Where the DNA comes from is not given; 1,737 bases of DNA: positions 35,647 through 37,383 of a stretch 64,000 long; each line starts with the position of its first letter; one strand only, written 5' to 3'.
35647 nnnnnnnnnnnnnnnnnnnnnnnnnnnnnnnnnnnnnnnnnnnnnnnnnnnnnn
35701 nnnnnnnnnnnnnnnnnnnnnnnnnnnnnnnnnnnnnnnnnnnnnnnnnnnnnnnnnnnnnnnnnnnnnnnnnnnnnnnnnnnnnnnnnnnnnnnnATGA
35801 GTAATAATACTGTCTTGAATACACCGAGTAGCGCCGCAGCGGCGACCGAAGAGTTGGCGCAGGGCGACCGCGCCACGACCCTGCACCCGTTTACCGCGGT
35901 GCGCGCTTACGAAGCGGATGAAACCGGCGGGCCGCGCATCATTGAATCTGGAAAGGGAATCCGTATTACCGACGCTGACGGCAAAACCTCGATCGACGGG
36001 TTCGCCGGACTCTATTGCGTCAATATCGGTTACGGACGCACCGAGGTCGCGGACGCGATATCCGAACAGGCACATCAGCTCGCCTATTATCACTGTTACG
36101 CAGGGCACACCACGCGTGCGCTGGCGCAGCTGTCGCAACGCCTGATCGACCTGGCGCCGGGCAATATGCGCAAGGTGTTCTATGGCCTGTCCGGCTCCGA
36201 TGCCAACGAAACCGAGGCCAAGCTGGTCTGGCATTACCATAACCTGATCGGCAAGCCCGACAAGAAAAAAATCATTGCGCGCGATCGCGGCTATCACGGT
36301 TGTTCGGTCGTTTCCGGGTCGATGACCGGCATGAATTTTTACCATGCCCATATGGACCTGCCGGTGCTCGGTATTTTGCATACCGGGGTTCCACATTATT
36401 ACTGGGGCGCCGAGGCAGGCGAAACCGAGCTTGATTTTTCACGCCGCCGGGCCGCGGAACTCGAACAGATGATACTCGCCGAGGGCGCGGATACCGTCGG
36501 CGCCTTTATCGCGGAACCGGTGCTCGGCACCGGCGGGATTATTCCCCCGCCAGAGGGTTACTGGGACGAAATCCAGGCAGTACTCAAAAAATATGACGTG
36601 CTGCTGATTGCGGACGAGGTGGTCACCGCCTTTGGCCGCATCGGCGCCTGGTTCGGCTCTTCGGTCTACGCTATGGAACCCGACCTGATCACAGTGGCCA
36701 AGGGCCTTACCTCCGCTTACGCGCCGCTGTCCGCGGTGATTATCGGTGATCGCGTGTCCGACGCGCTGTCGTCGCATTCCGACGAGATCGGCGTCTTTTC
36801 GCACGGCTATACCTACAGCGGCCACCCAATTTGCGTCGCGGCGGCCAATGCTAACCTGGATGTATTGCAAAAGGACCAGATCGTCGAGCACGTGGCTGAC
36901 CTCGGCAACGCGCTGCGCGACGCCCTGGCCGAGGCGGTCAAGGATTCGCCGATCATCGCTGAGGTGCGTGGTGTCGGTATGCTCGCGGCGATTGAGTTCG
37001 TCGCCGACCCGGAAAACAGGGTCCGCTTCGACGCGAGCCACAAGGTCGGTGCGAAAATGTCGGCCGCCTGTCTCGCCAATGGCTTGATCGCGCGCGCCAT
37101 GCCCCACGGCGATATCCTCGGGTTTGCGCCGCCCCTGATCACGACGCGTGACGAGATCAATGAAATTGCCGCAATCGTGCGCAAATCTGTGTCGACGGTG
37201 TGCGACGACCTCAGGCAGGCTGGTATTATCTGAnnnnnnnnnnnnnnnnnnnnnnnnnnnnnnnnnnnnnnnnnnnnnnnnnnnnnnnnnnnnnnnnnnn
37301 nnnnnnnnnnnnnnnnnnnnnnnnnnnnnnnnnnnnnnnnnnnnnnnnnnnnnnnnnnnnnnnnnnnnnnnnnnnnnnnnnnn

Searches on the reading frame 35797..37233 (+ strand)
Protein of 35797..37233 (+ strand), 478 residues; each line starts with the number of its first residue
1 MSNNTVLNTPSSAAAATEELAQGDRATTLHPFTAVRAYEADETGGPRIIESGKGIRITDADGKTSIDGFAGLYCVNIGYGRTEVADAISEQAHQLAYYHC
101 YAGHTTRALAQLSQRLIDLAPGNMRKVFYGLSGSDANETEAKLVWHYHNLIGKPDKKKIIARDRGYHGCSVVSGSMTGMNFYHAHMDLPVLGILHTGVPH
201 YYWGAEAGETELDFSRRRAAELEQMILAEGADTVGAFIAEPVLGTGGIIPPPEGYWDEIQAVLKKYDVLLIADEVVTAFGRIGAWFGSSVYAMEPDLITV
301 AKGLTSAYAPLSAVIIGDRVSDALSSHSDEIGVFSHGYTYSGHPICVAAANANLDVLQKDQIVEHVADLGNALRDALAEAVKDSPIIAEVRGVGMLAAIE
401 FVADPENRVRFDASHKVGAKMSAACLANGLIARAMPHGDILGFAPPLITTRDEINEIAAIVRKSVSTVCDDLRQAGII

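Call 3: search_protein_families(library=pfam, proteins=[window:35797-37233:+], max_evalue=1)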
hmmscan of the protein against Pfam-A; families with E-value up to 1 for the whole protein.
window:35797-37233:+ (478 aa): 2 families
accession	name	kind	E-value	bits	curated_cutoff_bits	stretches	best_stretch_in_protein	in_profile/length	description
PF00202.27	Aminotran_3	-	8.8e-76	255.6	30.5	1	46-462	10-400/403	Aminotransferase class-III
PF13545.12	HTH_Crp_2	-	0.5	10.8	27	0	448-478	22-52/70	Crp-like helix-turn-helix domain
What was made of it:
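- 35797..37233 (+): Intact class-III (DoeD/Atf-type) aminotransferase, 478 aa. Pfam Aminotran_3 at E 9e-76 (call 3).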

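Call 6: find_encoding_contigs(protein=window:35797-37233:+, flank=10000, max_places=10)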
Protein window:35797-37233:+ (478 aa): no gene with exactly this product is on record in the collection.

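Call 7: find_related_loci(query=window:35797-37230:+, collection=genome_contigs, flank=8000)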
Query window:35797-37230:+ (478 aa) in genome_contigs; peptide patterns used: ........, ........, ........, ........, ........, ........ (x = any residue, [..] = any of these).
133 stretches matched a pattern; 56 encode a relative of the query (tblastn E <= 1e-3); 56 distinct loci.
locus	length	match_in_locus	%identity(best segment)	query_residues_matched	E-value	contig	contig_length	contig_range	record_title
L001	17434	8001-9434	92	1-478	0e+0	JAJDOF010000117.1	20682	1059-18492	MAG: Gammaproteobacteria bacterium isolate MASabin.5 k141_2193637, whole genome shotgun sequence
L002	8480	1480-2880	84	12-478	0e+0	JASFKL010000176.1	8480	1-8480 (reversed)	MAG: Gammaproteobacteria bacterium isolate D0817M02metaG_Bin_16 D0817M02metaG_FD_scaffold_4000_c1, whole genome shotgun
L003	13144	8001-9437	81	1-478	0e+0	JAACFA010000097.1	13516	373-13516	MAG: Gammaproteobacteria bacterium isolate bin.4 scaffold_4620, whole genome shotgun sequence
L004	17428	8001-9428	83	1-478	0e+0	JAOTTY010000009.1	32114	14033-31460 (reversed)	MAG: Gammaproteobacteria bacterium isolate 13_July_SF_Bin35 13_July_SF_Bin35_scaffold_373_c1, whole genome shotgun seque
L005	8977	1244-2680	80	1-478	0e+0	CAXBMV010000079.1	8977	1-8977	MAG TPA_asm: uncultured Gammaproteobacteria bacterium isolate ERR2762118_concoct_132 genome assembly, contig: ERZ3421824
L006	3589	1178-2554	79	20-478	0e+0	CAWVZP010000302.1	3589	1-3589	MAG TPA_asm: uncultured Gammaproteobacteria bacterium isolate ERR3589578_binner13_84 genome assembly, contig: ERZ7463456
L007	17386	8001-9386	78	17-478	0e+0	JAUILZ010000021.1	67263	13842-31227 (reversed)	MAG: Gammaproteobacteria bacterium isolate Co_bin.66 NODE_3324_length_67263_cov_1.883326, whole genome shotgun sequence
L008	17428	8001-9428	76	3-478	0e+0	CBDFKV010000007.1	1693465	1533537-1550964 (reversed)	MAG: Candidatus Poriferihabitaceae bacterium isolate 00d3c309-94a0-453a-b397-66eaa8c2d1e2 genome assembly, contig: conti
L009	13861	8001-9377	77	20-478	0e+0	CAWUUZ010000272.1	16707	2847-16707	MAG: uncultured Pseudomonadales bacterium isolate HER22_SLD_50_bin_65 genome assembly, contig: HER22_SLD_50_bin_65-read_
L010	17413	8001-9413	77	2-474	0e+0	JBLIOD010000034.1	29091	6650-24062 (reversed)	MAG: Gammaproteobacteria bacterium isolate 3300053785_172 Ga0535658_0002947, whole genome shotgun sequence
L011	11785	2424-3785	67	19-472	0e+0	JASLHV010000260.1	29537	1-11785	MAG: Roseiarcus sp. isolate SHSU.bins.84 k141_12803843, whole genome shotgun sequence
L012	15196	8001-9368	63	18-474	0e+0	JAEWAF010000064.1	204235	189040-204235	MAG: Proteobacteria bacterium isolate OH_PBB_2 k127_1619065, whole genome shotgun sequence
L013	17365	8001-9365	59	17-472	0e+0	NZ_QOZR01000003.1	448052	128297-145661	Virgifigura deserti strain SYSU D60014 s1173_Contig3, whole genome shotgun sequence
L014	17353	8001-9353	60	17-468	0e+0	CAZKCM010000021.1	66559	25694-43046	MAG TPA_asm: uncultured Rhodospirillaceae bacterium isolate SRP268622_co1_584 genome assembly, contig: NODE_702_length_6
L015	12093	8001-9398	59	3-472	0e+0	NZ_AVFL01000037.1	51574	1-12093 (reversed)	Skermanella stibiiresistens SB22 contig42, whole genome shotgun sequence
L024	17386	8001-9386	56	18-478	4e-170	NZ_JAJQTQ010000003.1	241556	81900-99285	Halomonas elongata strain 153B NODE_3_length_241556_cov_158.137002, whole genome shotgun sequence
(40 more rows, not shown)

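Call 15: search_protein_families(library=ncbifam, proteins=[window:35797-37233:+, L001:6474-7964:+, L001:2964-3971:+, L001:4120-4686:+, L001:4689-5978:+, L001:5988-6425:+], max_evalue=0.00001)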
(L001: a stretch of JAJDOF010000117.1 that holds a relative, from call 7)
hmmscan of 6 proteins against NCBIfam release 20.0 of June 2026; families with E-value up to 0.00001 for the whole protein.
window:35797-37233:+ (478 aa): 69 families (the best 25 are shown)
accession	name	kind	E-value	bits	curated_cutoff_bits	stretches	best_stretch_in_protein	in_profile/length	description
NF005684.0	PRK07482.1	subfamily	2.2e-223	742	687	1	16-473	4-460/464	hypothetical protein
NF004767.0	PRK06105.1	subfamily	9.2e-166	551.9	517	1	17-474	5-456/460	aminotransferase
NF005682.0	PRK07480.1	subfamily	4.6e-152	506.9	510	1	13-474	6-458/459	aminotransferase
NF005447.0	PRK07036.1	equivalog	6.9e-140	466.8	618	1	13-477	6-464/468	aminotransferase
NF005102.0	PRK06541.1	equivalog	1.5e-122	409.4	574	1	22-467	14-455/460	aspartate aminotransferase family protein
NF005683.0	PRK07481.1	subfamily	9.9e-121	403.8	575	1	21-469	7-451/453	hypothetical protein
NF004625.0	PRK05965.1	subfamily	1.3e-115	386.8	729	1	18-471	4-451/460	hypothetical protein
NF009068.0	PRK12403.1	equivalog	4.4e-115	385.1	817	1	9-469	3-454/460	aspartate aminotransferase family protein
NF052567.1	OmAmTferAptACaul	equivalog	4.7e-97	325.5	500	1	31-467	8-430/431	omega-aminotransferase AptA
NF005812.0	PRK07678.1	subfamily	3.8e-96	322.5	488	1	16-467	6-449/451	aminotransferase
NF005685.0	PRK07483.1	equivalog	1.2e-94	317.7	485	1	46-469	13-439/444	aspartate aminotransferase family protein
TIGR00508.1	bioA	equivalog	2.5e-88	296.5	405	1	30-465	3-418/419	adenosylmethionine--8-amino-7-oxononanoate transaminase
NF004718.0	PRK06062.1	subfamily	4.5e-88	295.8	472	1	16-468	9-449/454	hypothetical protein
NF005375.0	PRK06917.1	equivalog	1.5e-85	287.6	535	1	48-470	17-441/448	aspartate aminotransferase family protein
NF041821.1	daptide_amino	equivalog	1.3e-81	274.3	450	1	48-465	16-404/405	daptide-type RiPP biosynthesis aminotransferase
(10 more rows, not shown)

L001:6474-7964:+ (496 aa): 41 families (the best 25 are shown)
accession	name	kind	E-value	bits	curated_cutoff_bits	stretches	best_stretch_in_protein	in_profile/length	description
TIGR01780.1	SSADH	subfamily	2.2e-169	564.1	646.35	1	44-489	1-448/448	succinate-semialdehyde dehydrogenase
NF008415.0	PRK11241.1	equivalog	1.3e-161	538.6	828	1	16-492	2-479/482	NADP-dependent succinate-semialdehyde dehydrogenase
TIGR02299.1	HpaE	equivalog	2.3e-116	389.3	638.35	1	28-492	4-475/488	5-carboxymethyl-2-hydroxymuconate semialdehyde dehydrogenase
NF010000.0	PRK13473.1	subfamily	2.7e-116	389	615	1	28-493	6-472/475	aminobutyraldehyde dehydrogenase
TIGR01804.1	BADH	equivalog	1.8e-115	386.1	668.6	1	28-489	1-467/467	betaine-aldehyde dehydrogenase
NF009725.0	PRK13252.1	equivalog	1.2e-111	373.6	593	1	27-491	9-477/488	betaine-aldehyde dehydrogenase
NF006916.0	PRK09407.1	equivalog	4.2e-110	368.8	521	1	37-492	31-491/526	succinic semialdehyde dehydrogenase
NF045735.1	PaDhStyDPseudo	equivalog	1.7e-107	360.1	850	1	27-495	5-483/483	phenylacetaldehyde dehydrogenase StyD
NF052305.1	DioxValDhHalo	equivalog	2.5e-105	353.2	750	1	27-495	7-483/483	2,5-dioxovalerate dehydrogenase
TIGR03216.1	OH_muco_semi_DH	equivalog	1.8e-104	350.1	693.25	1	27-492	3-478/481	2-hydroxymuconic semialdehyde dehydrogenase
NF007497.0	PRK10090.1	equivalog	2.6e-101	339.8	500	1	27-491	9-475/480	aldehyde dehydrogenase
NF042993.1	AlphKGSA_gudD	equivalog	1.5e-100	337.2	770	1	27-491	6-478/481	alpha-ketoglutaric semialdehyde dehydrogenase GucD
NF040648.1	lactal_redase_Meth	equivalog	1.9e-98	330.5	650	1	28-491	2-460/463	lactaldehyde dehydrogenase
NF045736.1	PaDhStyDRhodo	equivalog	2.3e-98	329.8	800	1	28-491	6-475/479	phenylacetaldehyde dehydrogenase StyD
NF040792.1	glyc_ald_dh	equivalog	7.2e-95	318.7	760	1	28-495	4-475/488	D-glyceraldehyde dehydrogenase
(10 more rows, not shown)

L001:2964-3971:+ (335 aa): 2 families
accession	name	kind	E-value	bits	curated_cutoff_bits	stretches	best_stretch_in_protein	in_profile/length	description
NF037995.1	TRAP_S1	subfamily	6.2e-44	150.3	50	1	39-298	14-270/271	TRAP transporter substrate-binding protein DctP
TIGR00787.1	dctP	subfamily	5.9e-43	147.2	175.05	1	28-280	2-254/257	DctP family TRAP transporter solute-binding subunit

L001:4120-4686:+ (188 aa): 1 family
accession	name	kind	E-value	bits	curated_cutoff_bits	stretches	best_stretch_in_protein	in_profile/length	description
NF007374.1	PRK09877.1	equivalog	1.4e-08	35.2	260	1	24-147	3-124/157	2,3-diketo-L-gulonate TRAP transporter small permease YiaM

L001:4689-5978:+ (429 aa): 3 families
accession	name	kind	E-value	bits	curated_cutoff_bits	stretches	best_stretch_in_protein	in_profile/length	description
TIGR00786.1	dctM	subfamily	7e-103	344.5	268.45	1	16-421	1-404/405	TRAP transporter large permease subunit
NF011634.1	PRK15060.1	equivalog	3.8e-59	200.8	800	1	1-417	1-416/425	2,3-diketo-L-gulonate TRAP transporter large permease YiaN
TIGR02123.1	TRAP_fused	subfamily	2.9e-07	29.6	320.65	1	4-419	114-536/615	TRAP transporter fused permease subunit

L001:5988-6425:+ (145 aa): 3 families
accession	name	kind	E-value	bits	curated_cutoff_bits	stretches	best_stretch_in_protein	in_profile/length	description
NF011581.0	PRK15005.1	equivalog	9.9e-10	38.8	166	1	1-145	1-143/144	universal stress protein UspF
NF008380.0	PRK11175.1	equivalog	1e-07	31.3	227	0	69-144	223-298/313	universal stress protein UspE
NF012000.0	PRK15456.1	equivalog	3.4e-06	27.1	189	1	1-145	1-141/142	universal stress protein UspG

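Call 17: search_solved_structures(query=L001:2964-3971:+, max_evalue=1e-10, show_alignments=1)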
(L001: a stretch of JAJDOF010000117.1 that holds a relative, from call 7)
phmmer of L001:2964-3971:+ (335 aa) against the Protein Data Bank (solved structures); distinct sequences matched with E-value up to 1e-10: 82 (the best 60 are shown).
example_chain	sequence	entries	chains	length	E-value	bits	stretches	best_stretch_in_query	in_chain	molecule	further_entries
3gyy_A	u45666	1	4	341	2e-105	355.7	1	2-333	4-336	Periplasmic substrate binding protein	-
3fxb_A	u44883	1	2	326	8.2e-105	353.7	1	22-332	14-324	TRAP dicarboxylate transporter, DctP subunit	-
2vpn_A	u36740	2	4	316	3.1e-102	345.2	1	23-333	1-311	PERIPLASMIC SUBSTRATE BINDING PROTEIN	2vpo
4pfi_A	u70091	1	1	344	5.7e-45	157.2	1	24-324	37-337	TRAP dicarboxylate transporter-DctP subunit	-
4n8g_A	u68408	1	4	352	9e-28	100.7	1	6-304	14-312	TRAP dicarboxylate transporter, DctP subunit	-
4nn3_A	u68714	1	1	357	3.3e-27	98.8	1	17-327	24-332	TRAP dicarboxylate transporter, DctP subunit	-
4p47_A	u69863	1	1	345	1.6e-26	96.5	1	11-315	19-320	TRAP dicarboxylate transporter, DctP subunit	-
4nq8_A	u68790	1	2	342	3.2e-26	95.6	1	11-310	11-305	Putative periplasmic substrate-binding transport protein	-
4ngu_A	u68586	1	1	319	3.3e-25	92.2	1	39-258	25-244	TRAP dicarboxylate transporter, DctP subunit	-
4p1l_A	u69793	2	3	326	9.7e-25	90.7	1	23-311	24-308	TRAP dicarboxylate transporter, DctP subunit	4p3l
4ng7_A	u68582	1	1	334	1.5e-24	90.1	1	45-305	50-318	TRAP periplasmic solute binding protein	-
4x04_A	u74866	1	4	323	1.9e-24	89.7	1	45-259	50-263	solute binding protein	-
9bhf_A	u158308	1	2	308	7e-24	87.9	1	26-326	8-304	DctP family TRAP transporter solute-binding subunit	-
9bh3_A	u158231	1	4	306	7.4e-24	87.8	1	26-326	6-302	DctP family TRAP transporter solute-binding subunit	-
4pdd_A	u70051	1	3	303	3.1e-23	85.8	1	37-259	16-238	TRAP dicarboxylate transporter, DctP subunit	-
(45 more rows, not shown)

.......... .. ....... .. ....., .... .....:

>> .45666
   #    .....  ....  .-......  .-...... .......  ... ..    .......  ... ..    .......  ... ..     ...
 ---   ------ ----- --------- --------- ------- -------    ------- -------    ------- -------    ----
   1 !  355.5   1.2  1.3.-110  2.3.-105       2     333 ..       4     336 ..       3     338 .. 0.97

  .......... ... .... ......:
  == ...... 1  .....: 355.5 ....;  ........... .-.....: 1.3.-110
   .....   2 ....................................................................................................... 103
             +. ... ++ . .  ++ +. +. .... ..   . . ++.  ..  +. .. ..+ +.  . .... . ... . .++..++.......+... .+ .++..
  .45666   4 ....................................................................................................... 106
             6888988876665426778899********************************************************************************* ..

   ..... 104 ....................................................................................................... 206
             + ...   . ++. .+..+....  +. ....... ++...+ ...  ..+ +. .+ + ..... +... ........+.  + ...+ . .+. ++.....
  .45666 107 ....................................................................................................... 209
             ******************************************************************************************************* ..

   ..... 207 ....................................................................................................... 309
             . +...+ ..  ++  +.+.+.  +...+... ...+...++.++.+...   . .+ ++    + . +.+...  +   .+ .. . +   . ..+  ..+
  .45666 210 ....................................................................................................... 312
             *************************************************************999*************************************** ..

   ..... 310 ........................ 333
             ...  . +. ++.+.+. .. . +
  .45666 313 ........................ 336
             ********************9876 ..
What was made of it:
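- On GabD / SSADH (NCBIfam TIGR01780, NF008415): The transporter in relatives is TeaABC/UehABC-like (call 17).
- The next hit is at 6e-45 (call 17).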

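Call 18: search_solved_structures(query=window:35797-37233:+, max_evalue=1e-60)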
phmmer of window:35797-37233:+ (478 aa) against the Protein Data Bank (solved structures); distinct sequences matched with E-value up to 1e-60: 51.
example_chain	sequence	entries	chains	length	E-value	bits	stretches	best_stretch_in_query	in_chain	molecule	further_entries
5kr6_A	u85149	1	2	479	6.7e-184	615.5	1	14-472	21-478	4-aminobutyrate transaminase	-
5kqw_A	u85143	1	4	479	7.9e-180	602.1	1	17-472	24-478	4-aminobutyrate transaminase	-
5kr3_A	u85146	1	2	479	1.6e-177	594.5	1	15-472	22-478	4-aminobutyrate transaminase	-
5kr4_A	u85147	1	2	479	5.3e-175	586.2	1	14-472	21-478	4-aminobutyrate transaminase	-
5kqu_A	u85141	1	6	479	1.2e-173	581.7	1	18-470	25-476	4-aminobutyrate transaminase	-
5kqt_A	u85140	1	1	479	3e-172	577.1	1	19-470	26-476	4-aminoburyrate transaminase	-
5kr5_A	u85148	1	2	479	3.9e-172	576.8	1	13-470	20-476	4-aminobutyrate transaminase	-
9cf4_A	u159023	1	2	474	3.5e-168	563.7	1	19-476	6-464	Aminotransferase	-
3gju_A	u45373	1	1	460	3.6e-161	540.6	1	18-466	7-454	Putative aminotransferase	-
3fcr_A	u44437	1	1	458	1.4e-152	512.2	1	18-466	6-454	putative aminotransferase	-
5ghf_A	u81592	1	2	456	1.2e-118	400.4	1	26-465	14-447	Aminotransferase class-III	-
6tb1_A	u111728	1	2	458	1.5e-118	400.1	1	18-459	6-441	Aspartate aminotransferase family protein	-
5ghg_A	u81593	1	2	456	3.2e-118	399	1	26-465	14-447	Aminotransferase class-III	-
6g4b_A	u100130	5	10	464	4.2e-118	398.6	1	20-459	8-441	Aspartate aminotransferase family protein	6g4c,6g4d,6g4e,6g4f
6tb0_A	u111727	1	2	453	5.7e-118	398.2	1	20-459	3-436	Aspartate aminotransferase family protein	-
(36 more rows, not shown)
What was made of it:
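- The top PDB matches of the transaminase are named '4-aminobutyrate transaminase' (call 18). The top PDB hits of the transaminase are deposited as '4-aminobutyrate transaminase' (call 18).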

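Call 19: search_solved_structures(query=L001:5988-6425:+, max_evalue=0.00001)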
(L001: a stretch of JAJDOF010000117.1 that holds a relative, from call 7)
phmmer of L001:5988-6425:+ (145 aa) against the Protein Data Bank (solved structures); distinct sequences matched with E-value up to 0.00001: 15.
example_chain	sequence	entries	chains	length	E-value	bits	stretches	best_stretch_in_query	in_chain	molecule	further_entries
3hgm_A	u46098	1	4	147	3.7e-33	117.8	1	1-145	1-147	Universal Stress Protein TeaD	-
3loq_A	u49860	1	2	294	3e-14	56.7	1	3-144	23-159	universal stress protein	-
1mjh_A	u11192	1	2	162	2.3e-10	44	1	1-145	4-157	PROTEIN (ATP-BINDING DOMAIN OF PROTEIN MJ0577)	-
1tq8_A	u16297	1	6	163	8e-09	39.1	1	3-145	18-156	hypothetical protein Rv1636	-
3fdx_A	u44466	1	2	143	1.4e-08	38.3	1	3-145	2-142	Putative filament protein / universal stress protein F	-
1wjg_A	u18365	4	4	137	2.5e-08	37.5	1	1-145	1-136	probable ATP binding protein | Universal stress protein family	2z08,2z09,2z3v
3fh0_A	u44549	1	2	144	4.6e-08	36.6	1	5-145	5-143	putative universal stress protein KPN_01444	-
5ahw_A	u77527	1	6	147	8.5e-08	35.8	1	3-145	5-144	UNIVERSAL STRESS PROTEIN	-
2pfs_A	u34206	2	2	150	1.2e-07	35.3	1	2-145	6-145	Universal stress protein | Universal stress protein (Usp)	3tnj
3s3t_A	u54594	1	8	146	1.4e-07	35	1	2-145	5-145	Nucleotide-binding protein, universal stress protein UspA family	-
2jax_A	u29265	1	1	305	2.4e-07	34.3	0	90-144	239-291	HYPOTHETICAL PROTEIN TB31.7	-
3cis_A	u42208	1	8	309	2.5e-07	34.2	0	90-144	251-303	Uncharacterized protein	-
2dum_A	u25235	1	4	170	6.5e-07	32.9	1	1-145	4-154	Hypothetical protein PH0823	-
4wny_A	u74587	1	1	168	2.1e-06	31.3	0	1-145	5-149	Universal stress protein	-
4r2m_A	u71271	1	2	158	8.3e-06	29.3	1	4-145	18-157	Universal stress protein F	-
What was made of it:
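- Closest known: teaABCD. Same: DctP matches TeaA and UehA at about E 1e-103, and Usp matches TeaD at E 4e-33 (calls 17, 19).
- Usp matches TeaD 3hgm (call 19). The operon partners are TeaA/UehA-like and TeaD-like (calls 17, 19).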

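Call 24: find_related_loci(query=window:35797-37230:+, collection=metagenome_contigs, flank=6000)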
Query window:35797-37230:+ (478 aa) in metagenome_contigs; peptide patterns used: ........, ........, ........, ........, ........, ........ (x = any residue, [..] = any of these).
146 stretches matched a pattern; 45 encode a relative of the query (tblastn E <= 1e-3); 45 distinct loci.
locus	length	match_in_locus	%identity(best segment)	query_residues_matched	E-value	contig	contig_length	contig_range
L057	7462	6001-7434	94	1-478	0e+0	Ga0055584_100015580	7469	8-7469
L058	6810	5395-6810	94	1-472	0e+0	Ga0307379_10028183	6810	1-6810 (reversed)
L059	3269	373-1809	85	1-478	0e+0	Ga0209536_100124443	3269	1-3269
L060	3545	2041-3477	86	1-478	0e+0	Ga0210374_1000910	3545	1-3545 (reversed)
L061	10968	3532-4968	85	1-478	0e+0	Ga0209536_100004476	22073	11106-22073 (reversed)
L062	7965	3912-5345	83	1-478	0e+0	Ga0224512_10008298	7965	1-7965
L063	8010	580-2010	83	1-478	0e+0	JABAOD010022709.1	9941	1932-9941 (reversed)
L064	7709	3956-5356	84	12-478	0e+0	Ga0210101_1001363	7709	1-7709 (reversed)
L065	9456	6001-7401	83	12-478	0e+0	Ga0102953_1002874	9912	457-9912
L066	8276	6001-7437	81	1-478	0e+0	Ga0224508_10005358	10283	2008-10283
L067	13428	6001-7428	83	1-478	0e+0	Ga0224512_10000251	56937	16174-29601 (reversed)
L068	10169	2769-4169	82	12-478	0e+0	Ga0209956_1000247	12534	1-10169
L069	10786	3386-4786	82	12-478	0e+0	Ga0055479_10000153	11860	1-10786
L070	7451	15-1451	80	1-478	0e+0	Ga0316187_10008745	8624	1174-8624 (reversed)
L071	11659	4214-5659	77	1-478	0e+0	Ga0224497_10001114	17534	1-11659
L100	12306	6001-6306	92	377-478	3e-54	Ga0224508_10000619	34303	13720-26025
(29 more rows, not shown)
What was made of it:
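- Relatives are all MAGs or metagenome contigs (calls 7, 24).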

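Call 28: find_homologous_proteins(query=window:35797-37230:+, max_evalue=1e-100)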
Query window:35797-37230:+ (478 aa): 7946 proteins with E <= 1e-100 among 8000 candidates; the best 120 are listed.
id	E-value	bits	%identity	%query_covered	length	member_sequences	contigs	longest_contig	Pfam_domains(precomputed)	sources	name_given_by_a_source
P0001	0.0e+0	1075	100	100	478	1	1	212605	PF00202.28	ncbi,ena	-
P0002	0.0e+0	1049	97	100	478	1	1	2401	PF00202.28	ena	-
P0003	0.0e+0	1031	96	100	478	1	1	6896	PF00202.28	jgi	jgi:L-2,4-diaminobutyrate transaminase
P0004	0.0e+0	1029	95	100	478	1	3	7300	PF00202.28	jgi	jgi:L-2,4-diaminobutyrate transaminase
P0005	0.0e+0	1028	95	100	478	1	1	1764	PF00202.28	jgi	jgi:L-2,4-diaminobutyrate transaminase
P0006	0.0e+0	1026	95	100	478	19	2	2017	PF00202.28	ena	-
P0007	0.0e+0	1023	95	100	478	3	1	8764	PF00202.28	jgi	-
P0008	0.0e+0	1015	94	100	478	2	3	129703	PF00202.28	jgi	jgi:L-2,4-diaminobutyrate transaminase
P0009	1.6e-295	998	92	100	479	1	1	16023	PF00202.28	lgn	-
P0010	4.3e-289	977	90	100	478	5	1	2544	PF00202.28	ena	-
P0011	5.3e-288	974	89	100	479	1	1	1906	PF00202.28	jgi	-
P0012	3.1e-282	955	87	100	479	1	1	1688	PF00202.28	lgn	-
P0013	3.6e-282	954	86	100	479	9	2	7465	PF00202.28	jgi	-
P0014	5.2e-279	944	85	100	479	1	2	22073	PF00202.28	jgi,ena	-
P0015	1.6e-278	942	85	100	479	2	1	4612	PF00202.28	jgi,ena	-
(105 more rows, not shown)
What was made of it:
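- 35797..37233 (+): JGI names relatives 'L-2,4-diaminobutyrate transaminase' (call 28).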

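Call 30: find_encoding_contigs(protein=P0001, flank=6000, max_places=3)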
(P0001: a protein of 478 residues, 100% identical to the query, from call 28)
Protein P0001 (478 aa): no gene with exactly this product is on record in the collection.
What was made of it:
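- Tried and rejected: Exact look-up of the transaminase, and of its 100%-identical database twin P0001, found no contig on record (calls 6, 30).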

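Call 31: find_encoding_contigs(protein=P0003, flank=6000, max_places=3)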
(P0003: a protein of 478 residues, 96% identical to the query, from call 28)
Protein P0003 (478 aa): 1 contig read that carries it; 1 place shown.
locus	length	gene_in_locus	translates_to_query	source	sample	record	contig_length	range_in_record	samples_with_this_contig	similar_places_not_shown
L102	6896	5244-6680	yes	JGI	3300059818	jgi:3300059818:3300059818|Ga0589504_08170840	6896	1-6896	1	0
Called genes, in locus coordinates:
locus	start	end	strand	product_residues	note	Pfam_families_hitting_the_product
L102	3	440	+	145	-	?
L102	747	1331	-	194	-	PF13404:HTH_AsnC-type, PF13412:HTH_24, PF01037:AsnC_trans_reg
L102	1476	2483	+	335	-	PF03480:DctP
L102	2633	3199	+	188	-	PF04290:DctQ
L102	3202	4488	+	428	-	PF06808:DctM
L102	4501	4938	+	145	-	PF00582:Usp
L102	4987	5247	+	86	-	-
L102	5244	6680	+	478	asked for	PF00202:Aminotran_3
